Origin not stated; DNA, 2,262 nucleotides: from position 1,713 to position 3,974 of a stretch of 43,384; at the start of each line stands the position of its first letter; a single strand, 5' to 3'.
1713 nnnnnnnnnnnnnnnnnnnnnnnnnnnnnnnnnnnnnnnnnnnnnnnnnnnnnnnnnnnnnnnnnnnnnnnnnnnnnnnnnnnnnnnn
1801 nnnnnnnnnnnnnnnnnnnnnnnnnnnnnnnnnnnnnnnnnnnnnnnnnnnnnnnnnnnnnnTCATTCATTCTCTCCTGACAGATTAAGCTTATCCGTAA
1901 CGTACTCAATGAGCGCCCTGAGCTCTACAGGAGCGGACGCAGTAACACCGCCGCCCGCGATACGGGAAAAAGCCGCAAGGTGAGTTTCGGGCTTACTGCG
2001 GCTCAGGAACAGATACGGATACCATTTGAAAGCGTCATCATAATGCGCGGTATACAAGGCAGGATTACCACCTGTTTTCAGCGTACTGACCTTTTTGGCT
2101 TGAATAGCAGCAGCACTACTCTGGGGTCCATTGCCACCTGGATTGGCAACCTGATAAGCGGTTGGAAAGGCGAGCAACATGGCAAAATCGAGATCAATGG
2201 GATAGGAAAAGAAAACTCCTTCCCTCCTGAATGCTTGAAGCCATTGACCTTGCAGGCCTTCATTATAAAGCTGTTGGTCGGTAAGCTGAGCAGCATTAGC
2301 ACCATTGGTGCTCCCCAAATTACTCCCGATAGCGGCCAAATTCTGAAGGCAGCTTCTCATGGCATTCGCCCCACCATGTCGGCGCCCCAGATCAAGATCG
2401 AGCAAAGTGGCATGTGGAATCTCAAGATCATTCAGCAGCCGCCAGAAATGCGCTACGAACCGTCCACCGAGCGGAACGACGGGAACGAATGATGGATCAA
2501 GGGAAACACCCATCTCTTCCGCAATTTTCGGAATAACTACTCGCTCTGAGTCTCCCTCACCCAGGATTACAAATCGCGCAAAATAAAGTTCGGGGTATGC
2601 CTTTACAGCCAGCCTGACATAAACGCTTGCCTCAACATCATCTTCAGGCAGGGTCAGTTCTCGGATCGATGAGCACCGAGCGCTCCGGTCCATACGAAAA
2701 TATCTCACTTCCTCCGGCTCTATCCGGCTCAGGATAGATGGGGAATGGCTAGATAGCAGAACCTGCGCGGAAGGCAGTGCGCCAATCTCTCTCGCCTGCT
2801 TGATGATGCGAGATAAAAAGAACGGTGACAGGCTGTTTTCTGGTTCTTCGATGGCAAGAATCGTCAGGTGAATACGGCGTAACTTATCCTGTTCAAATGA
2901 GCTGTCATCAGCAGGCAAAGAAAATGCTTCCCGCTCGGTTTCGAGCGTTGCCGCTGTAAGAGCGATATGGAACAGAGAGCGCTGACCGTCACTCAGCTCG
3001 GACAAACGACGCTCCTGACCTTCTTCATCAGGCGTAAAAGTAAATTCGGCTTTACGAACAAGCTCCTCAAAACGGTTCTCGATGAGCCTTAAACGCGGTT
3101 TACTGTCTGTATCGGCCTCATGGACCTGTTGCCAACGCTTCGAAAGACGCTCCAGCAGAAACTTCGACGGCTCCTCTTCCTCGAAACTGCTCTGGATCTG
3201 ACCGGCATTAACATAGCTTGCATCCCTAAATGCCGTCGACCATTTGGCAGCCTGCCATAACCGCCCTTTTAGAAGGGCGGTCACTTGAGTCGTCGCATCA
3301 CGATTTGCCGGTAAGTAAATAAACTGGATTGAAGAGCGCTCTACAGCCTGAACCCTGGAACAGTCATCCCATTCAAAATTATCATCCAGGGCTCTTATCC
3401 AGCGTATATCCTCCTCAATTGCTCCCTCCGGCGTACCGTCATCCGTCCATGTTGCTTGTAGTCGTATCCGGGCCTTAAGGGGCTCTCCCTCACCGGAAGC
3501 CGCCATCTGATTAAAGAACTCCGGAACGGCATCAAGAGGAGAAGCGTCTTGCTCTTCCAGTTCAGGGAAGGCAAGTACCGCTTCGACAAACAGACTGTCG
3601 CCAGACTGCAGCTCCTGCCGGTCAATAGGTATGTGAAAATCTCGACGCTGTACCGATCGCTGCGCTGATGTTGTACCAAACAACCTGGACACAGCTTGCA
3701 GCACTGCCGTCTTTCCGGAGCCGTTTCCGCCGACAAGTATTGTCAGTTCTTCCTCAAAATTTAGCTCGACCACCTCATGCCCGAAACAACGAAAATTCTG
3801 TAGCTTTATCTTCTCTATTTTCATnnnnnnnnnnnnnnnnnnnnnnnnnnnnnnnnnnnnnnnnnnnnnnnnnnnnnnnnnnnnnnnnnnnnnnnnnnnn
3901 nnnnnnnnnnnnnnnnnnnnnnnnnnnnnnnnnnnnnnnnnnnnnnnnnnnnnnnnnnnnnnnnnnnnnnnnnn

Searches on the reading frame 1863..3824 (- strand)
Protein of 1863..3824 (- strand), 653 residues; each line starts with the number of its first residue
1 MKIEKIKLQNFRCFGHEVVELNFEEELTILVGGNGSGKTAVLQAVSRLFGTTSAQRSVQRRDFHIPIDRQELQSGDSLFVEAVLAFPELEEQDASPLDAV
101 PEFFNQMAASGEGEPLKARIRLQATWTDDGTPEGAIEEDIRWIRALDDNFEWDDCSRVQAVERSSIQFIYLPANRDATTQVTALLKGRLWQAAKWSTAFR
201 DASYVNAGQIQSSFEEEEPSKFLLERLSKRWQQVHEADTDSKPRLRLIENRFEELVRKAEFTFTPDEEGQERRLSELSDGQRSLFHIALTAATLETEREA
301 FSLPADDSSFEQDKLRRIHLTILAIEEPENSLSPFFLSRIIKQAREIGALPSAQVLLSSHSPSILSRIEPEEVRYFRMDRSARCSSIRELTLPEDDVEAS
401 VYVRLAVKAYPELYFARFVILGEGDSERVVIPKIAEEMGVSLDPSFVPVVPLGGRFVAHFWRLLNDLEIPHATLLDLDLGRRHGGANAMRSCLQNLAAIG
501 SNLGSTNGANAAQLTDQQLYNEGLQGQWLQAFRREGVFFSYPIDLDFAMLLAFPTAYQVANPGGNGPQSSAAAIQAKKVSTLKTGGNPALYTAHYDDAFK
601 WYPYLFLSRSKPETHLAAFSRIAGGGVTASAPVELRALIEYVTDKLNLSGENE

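Call 61: search_protein_families(library=padloc, proteins=[window:1863-3824:-], max_evalue=0.001)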
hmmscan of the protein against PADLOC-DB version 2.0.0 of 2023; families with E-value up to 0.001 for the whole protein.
window:1863-3824:- (653 aa): 147 families (the best 25 are shown)
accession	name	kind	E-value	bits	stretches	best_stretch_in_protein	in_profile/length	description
PDLC00090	GajA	-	5.4e-238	790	1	1-647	1-655/659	AAA ATPase domain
PDLC00074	GajA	-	1.9e-160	532.8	1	210-653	4-480/480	AAA ATPase domain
PDLC00097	GajA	-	1.4e-144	481.1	1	1-649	1-638/640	AAA ATPase domain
PDLC00061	GajA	-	3.9e-131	436.7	1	1-647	1-647/652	AAA ATPase domain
PDLC00089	GajA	-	3.2e-90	300.7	1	352-647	6-307/311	AAA ATPase domain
PDLC00096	GajA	-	1.7e-41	140.7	1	1-479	1-456/630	AAA ATPase domain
PDLC00070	GajA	-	5.4e-39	132.3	1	1-507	1-478/596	AAA ATPase domain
PDLC00099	GajA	-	2.6e-38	130.4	1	1-479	1-461/626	AAA ATPase domain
PDLC00091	GajA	-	4.2e-37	126.3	1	1-469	1-451/627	AAA ATPase domain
PDLC02980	AriA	-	2.3e-35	121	1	27-366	1-304/304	-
PDLC00080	GajA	-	1.6e-34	117.7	1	1-478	1-452/622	AAA ATPase domain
PDLC00093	GajA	-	3.5e-29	100.1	2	258-490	325-568/736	AAA ATPase domain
PDLC00069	GajA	-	2.8e-28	96.7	2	320-468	335-487/687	AAA ATPase domain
PDLC00065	GajA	-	1.2e-27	95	2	317-503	331-530/670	AAA ATPase domain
PDLC00063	GajA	-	1.3e-27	94.7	2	317-502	342-548/679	AAA ATPase domain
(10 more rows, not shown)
